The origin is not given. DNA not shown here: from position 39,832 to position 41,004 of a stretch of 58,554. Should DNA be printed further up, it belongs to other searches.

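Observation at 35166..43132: HydABC/Bfu-style flavin-FeS operon without a recognisable catalytic subunit, led by four signalling-type genes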

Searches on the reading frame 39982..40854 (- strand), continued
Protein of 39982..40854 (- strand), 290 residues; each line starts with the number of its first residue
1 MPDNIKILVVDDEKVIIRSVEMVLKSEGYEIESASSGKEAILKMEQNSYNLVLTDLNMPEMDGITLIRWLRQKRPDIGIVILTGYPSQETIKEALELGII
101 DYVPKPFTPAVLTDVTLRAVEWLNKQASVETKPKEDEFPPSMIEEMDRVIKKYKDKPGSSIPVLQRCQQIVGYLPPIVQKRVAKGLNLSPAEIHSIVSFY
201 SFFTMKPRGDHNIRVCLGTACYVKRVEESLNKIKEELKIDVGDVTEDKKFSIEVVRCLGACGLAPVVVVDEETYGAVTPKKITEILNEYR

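Call 78: search_protein_families(library=pfam, proteins=[L064:12821-14599:+, L061:8193-9965:+, L051:12756-15476:+], max_evalue=0.00001)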
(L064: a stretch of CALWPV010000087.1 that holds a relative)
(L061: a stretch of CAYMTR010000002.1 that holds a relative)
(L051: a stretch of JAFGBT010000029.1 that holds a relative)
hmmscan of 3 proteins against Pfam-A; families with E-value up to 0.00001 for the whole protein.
L064:12821-14599:+ (592 aa): 9 families
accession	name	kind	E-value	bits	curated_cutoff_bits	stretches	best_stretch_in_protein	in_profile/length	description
PF02906.19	Fe_hyd_lg_C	-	3.8e-94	315.4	22.1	1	231-524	1-245/245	Iron only hydrogenase large subunit, C-terminal domain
PF02256.22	Fe_hyd_SSU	-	9.2e-23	80.5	24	1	535-583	3-51/56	Iron hydrogenase small subunit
PF13510.11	Fer2_4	-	3.6e-21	75.5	22.8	1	3-84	2-81/82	2Fe-2S iron-sulfur cluster binding domain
PF10588.14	NADH-G_4Fe-4S_3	-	2.4e-18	65.8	27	1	91-130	1-40/40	NADH-ubiquinone oxidoreductase-G iron-sulfur binding region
PF12838.12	Fer4_7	-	8.6e-08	33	27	1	154-212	1-52/52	4Fe-4S dicluster domain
PF22117.2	Fer4_Nqo3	-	1e-07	32.5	27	1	146-214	2-67/67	NADH-quinone oxidoreductase subunit 3, ferredoxin-like domain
PF13237.11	Fer4_10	-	2.4e-07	31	25.5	0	193-213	4-26/53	4Fe-4S dicluster domain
PF00037.32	Fer4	-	2.9e-07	30.5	21.1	1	192-214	2-24/24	4Fe-4S binding domain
PF13484.11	Fer4_16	-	9.6e-06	26.7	30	0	198-220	2-25/66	4Fe-4S double cluster binding domain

L061:8193-9965:+ (590 aa): 9 families
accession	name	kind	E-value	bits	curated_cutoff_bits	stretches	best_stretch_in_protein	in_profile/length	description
PF02906.19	Fe_hyd_lg_C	-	4.6e-94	315.1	22.1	1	228-518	1-245/245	Iron only hydrogenase large subunit, C-terminal domain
PF02256.22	Fe_hyd_SSU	-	1.5e-25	89.4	24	1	528-582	2-56/56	Iron hydrogenase small subunit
PF13510.11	Fer2_4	-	1e-19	70.8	22.8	1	3-83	3-81/82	2Fe-2S iron-sulfur cluster binding domain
PF10588.14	NADH-G_4Fe-4S_3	-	1.5e-17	63.2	27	1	90-128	1-39/40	NADH-ubiquinone oxidoreductase-G iron-sulfur binding region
PF22117.2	Fer4_Nqo3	-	7.7e-09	36.1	27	1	143-211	2-67/67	NADH-quinone oxidoreductase subunit 3, ferredoxin-like domain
PF00111.32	Fer2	-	1.8e-08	34.6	21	1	7-63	2-51/77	2Fe-2S iron-sulfur cluster binding domain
PF00037.32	Fer4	-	2.1e-07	30.9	21.1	1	191-211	4-24/24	4Fe-4S binding domain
PF12838.12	Fer4_7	-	3.5e-07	31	27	1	151-209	1-52/52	4Fe-4S dicluster domain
PF14697.11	Fer4_21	-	5.7e-06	26.8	35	1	148-209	4-56/59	4Fe-4S dicluster domain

L051:12756-15476:+ (907 aa): 10 families
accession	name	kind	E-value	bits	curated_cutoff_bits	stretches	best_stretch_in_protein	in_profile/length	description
PF00384.28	Molybdopterin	-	1.9e-62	211.8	24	1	301-724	1-352/353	Molybdopterin oxidoreductase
PF13510.11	Fer2_4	-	9e-17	61.4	22.8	1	2-75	5-81/82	2Fe-2S iron-sulfur cluster binding domain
PF01568.27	Molydop_binding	-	8.8e-16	58.4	26.8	1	827-899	33-109/110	Molydopterin dinucleotide binding domain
PF04879.21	Molybdop_Fe4S4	-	2.7e-13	50.1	22.7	1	245-295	1-52/55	Molybdopterin oxidoreductase Fe4S4 domain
PF22117.2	Fer4_Nqo3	-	2.3e-10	41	27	1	164-231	2-66/67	NADH-quinone oxidoreductase subunit 3, ferredoxin-like domain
PF12838.12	Fer4_7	-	5.4e-10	40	27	1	172-230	1-52/52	4Fe-4S dicluster domain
PF00111.32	Fer2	-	4.6e-08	33.3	21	1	3-52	1-48/77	2Fe-2S iron-sulfur cluster binding domain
PF13187.11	Fer4_9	-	8e-08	32.6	27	1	172-230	1-51/52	4Fe-4S dicluster domain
PF00037.32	Fer4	-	1e-07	31.9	21.1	1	213-231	5-23/24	4Fe-4S binding domain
PF13183.11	Fer4_8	-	6.9e-07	30.1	27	1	171-229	3-67/68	4Fe-4S dicluster domain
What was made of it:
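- On [FeFe] hydrogenase HydA: It is present in L064 and L061 HydA (call 78).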

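Call 82: search_protein_families(library=pfam, proteins=[L003:15844-18201:+, L029:15989-18721:+, L023:15786-17441:+, L023:17523-19154:+, L027:9043-10626:+, L031:16091-17254:+, L035:15774-16565:+, L026:15742-17052:-, L001:8235-10316:-, L002:10230-12410:-], max_evalue=0.00001)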
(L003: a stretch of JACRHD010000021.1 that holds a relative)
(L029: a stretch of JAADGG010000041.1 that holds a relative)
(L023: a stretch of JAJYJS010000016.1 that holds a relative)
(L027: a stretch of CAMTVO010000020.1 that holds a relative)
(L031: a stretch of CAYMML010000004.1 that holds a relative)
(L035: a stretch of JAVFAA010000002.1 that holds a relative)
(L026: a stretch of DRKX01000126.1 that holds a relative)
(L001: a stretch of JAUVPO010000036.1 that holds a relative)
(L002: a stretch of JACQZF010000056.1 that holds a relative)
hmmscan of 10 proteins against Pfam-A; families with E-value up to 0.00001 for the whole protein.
L003:15844-18201:+ (785 aa): 5 families
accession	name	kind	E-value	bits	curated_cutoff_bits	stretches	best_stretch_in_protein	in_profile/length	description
PF22521.2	HypF_C_2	-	1.2e-80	271.2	27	1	535-774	1-241/241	Carbamoyltransferase, Kae1-like Domain, second subdomain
PF01300.24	Sua5_yciO_yrdC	-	1.3e-44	152.3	25.1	1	239-412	2-177/178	Telomere recombination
PF07503.17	zf-HYPF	-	8.7e-31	105.9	23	2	137-169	2-34/34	HypF finger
PF17788.7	HypF_C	-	1.9e-29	102.7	23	1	428-524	3-99/99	HypF Kae1-like domain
PF00708.24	Acylphosphatase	-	6.4e-21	74.9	22.5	1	35-117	2-85/85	Acylphosphatase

L029:15989-18721:+ (910 aa): 5 families
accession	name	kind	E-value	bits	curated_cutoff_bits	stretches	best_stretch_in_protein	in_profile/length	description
PF25390.1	WD40_RLD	-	2.8e-103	346.5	150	2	546-791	91-327/363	RCC1-like domain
PF13540.12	RCC1_2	-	1e-71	235.5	22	6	811-840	1-30/30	Regulator of chromosome condensation (RCC1) repeat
PF00415.24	RCC1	-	7.8e-70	231.7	21.7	6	612-668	1-50/50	Regulator of chromosome condensation (RCC1) repeat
PF06739.17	SBBP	-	2.5e-48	162.2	20.5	4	337-370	1-36/38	Beta-propeller repeat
PF25384.1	Alsin_RLD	-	1.8e-14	54.3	100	0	788-852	252-316/405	Alsin RCC1-like domain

L023:15786-17441:+ (551 aa): 2 families
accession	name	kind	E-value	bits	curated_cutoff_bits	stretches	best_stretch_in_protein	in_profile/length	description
PF02913.24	FAD-oxidase_C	-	8.4e-66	222.6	21.2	1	313-547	2-248/248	FAD linked oxidases, C-terminal domain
PF01565.28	FAD_binding_4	-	1.7e-42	144.9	26.4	1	137-275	1-138/139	FAD binding domain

L023:17523-19154:+ (543 aa): 2 families
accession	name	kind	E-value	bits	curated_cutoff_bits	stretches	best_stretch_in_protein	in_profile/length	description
PF00015.26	MCPsignal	-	2.8e-40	138.4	34.6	1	352-507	15-170/172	Methyl-accepting chemotaxis protein (MCP) signalling domain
PF00672.30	HAMP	-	2.4e-08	34.6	25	0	209-255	2-46/53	HAMP domain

L027:9043-10626:+ (527 aa): 7 families
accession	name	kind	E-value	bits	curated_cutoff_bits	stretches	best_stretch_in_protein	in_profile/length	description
PF13185.12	GAF_2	-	4.1e-39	134.3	28.6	2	377-513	3-136/136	GAF domain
PF01590.32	GAF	-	2.4e-30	106.2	22.4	2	378-512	2-133/133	GAF domain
PF13492.12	GAF_3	-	3.6e-28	99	27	2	211-347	2-129/129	GAF domain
PF00989.32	PAS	-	2.8e-10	40.6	22.6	1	14-124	5-112/113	PAS fold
PF13426.13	PAS_9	-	8.6e-09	36.1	27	1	21-126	2-102/103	PAS domain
PF15714.11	SpoVT_C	-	8.5e-08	32.8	27.5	0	431-507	46-122/128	Stage V sporulation protein T C-terminal, transcription factor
PF08448.16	PAS_4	-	2.5e-07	31.3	23.1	1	16-124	1-104/110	PAS fold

L031:16091-17254:+ (387 aa): 0 families

L035:15774-16565:+ (263 aa): 1 family
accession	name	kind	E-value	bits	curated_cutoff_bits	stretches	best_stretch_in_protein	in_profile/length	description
PF02634.21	FdhD-NarQ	-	3.9e-66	223.6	27.2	1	37-262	2-236/237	FdhD/NarQ family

L026:15742-17052:- (436 aa): 3 families
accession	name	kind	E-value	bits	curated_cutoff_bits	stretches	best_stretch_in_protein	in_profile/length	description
PF03721.20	UDPG_MGDP_dh_N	-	9.4e-69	231.2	27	1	1-184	1-187/187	UDP-glucose/GDP-mannose dehydrogenase family, NAD binding domain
PF00984.24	UDPG_MGDP_dh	-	4.8e-38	129.6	25.4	1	201-293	1-93/94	UDP-glucose/GDP-mannose dehydrogenase family, central domain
PF03720.21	UDPG_MGDP_dh_C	-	2.1e-32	112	30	1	316-416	1-102/103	UDP-glucose/GDP-mannose dehydrogenase family, UDP binding domain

L001:8235-10316:- (693 aa): 3 families
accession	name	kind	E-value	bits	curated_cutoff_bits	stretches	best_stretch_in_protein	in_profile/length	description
PF00563.25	EAL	-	1.2e-76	257.6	31.3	1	445-677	2-235/236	EAL domain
PF00990.26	GGDEF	-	3.6e-49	167.1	23.8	1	267-424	1-160/161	Diguanylate cyclase, GGDEF domain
PF11845.13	Tll0287-like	-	2.2e-23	83.7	24.1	1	49-212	2-144/144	Tll0287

L002:10230-12410:- (726 aa): 2 families
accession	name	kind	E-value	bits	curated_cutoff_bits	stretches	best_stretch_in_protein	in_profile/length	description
PF00082.27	Peptidase_S8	-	4.6e-57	194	21.8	2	185-402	2-229/288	Subtilase family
PF22148.1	Fervidolysin_NPro-like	-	1.5e-07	32.2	21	1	52-138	4-81/81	Fervidolysin N-terminal prodomain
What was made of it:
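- hypF overlaps the G stop in L003 (call 82).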

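Call 83: search_protein_families(library=pfam, proteins=[L035:16579-17553:-, L035:17690-18850:+, L035:18853-19380:+, L035:19386-20237:-, L035:7997-8848:-, L035:8907-9815:-, L035:5028-6365:-, L035:4008-5012:-, L035:2772-4004:-, L031:17410-18105:+], max_evalue=0.00001)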
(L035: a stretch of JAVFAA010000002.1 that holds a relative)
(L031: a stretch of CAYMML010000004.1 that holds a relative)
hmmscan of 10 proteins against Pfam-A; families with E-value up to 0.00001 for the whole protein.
L035:16579-17553:- (324 aa): 7 families
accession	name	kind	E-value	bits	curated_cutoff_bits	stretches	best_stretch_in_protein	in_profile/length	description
PF01370.27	Epimerase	-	9.6e-60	202.4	20.9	1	3-252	1-240/240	NAD dependent epimerase/dehydratase family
PF16363.11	GDP_Man_Dehyd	-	5.8e-53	180.9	27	1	4-307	1-324/332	GDP-mannose 4,6 dehydratase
PF01073.25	3Beta_HSD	-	5.1e-17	62.2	22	1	5-248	2-240/280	3-beta hydroxysteroid dehydrogenase/isomerase family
PF04321.23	RmlD_sub_bind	-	3.9e-16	59.4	27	1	1-155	1-140/287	RmlD substrate binding domain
PF02719.21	Polysacc_synt_2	-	5.6e-16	59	20.2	1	3-174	1-174/293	Polysaccharide biosynthesis protein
PF05368.20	NmrA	-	2.8e-08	34.1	27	1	2-117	4-108/298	NmrA-like family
PF13460.12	NAD_binding_10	-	1.3e-07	32.1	27.2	1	7-136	1-119/184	NAD(P)H-binding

L035:17690-18850:+ (386 aa): 3 families
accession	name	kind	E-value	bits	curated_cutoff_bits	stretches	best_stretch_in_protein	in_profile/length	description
PF10082.15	BBP2_2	-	2.5e-11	43.5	23.7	1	33-378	18-376/378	Putative beta-barrel porin 2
PF13609.12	Porin_4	-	7.7e-09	36.2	27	0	68-210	182-308/310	Gram-negative porin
PF13505.12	OMP_b-brl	-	2.1e-08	35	28.7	0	82-229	30-174/175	Outer membrane protein beta-barrel domain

L035:18853-19380:+ (175 aa): 1 family
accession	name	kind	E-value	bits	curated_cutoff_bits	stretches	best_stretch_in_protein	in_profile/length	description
PF02357.24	NusG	-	6.7e-18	65.4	22.2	1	13-107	2-92/93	Transcription termination factor nusG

L035:19386-20237:- (283 aa): 1 family
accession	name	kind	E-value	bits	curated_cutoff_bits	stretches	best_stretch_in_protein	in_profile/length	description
PF01734.28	Patatin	-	1.8e-25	90.7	27.7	1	17-177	1-179/191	Patatin-like phospholipase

L035:7997-8848:- (283 aa): 1 family
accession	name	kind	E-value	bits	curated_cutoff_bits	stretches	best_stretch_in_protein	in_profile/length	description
PF03631.20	Virul_fac_BrkB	-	8.5e-48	163.7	33.7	1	28-280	2-258/259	Virulence factor BrkB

L035:8907-9815:- (302 aa): 1 family
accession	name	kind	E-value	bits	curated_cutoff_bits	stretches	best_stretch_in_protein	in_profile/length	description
PF00291.31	PALP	-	3.4e-69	233.9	35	1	6-282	4-295/295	Pyridoxal-phosphate dependent enzyme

L035:5028-6365:- (445 aa): 1 family
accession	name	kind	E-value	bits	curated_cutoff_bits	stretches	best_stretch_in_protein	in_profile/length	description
PF06245.16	DUF1015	-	2.1e-83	280.4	25.8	1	28-364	1-324/325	Protein of unknown function (DUF1015)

L035:4008-5012:- (334 aa): 2 families
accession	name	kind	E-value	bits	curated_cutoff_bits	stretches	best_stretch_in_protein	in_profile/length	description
PF02800.25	Gp_dh_C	-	4.2e-71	238.1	24.4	1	157-313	1-158/158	Glyceraldehyde 3-phosphate dehydrogenase, C-terminal domain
PF00044.30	Gp_dh_N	-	1e-40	138.5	31.7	1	4-103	2-101/101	Glyceraldehyde 3-phosphate dehydrogenase, NAD binding domain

L035:2772-4004:- (410 aa): 1 family
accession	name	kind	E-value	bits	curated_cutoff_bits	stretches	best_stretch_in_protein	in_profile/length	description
PF00162.24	PGK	-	8.8e-162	538.8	27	1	20-397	1-379/379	Phosphoglycerate kinase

L031:17410-18105:+ (231 aa): 1 family
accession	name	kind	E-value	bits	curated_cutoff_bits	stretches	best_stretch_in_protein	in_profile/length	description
PF07238.19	PilZ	-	3.5e-06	27.7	22.5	1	111-194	1-78/102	PilZ domain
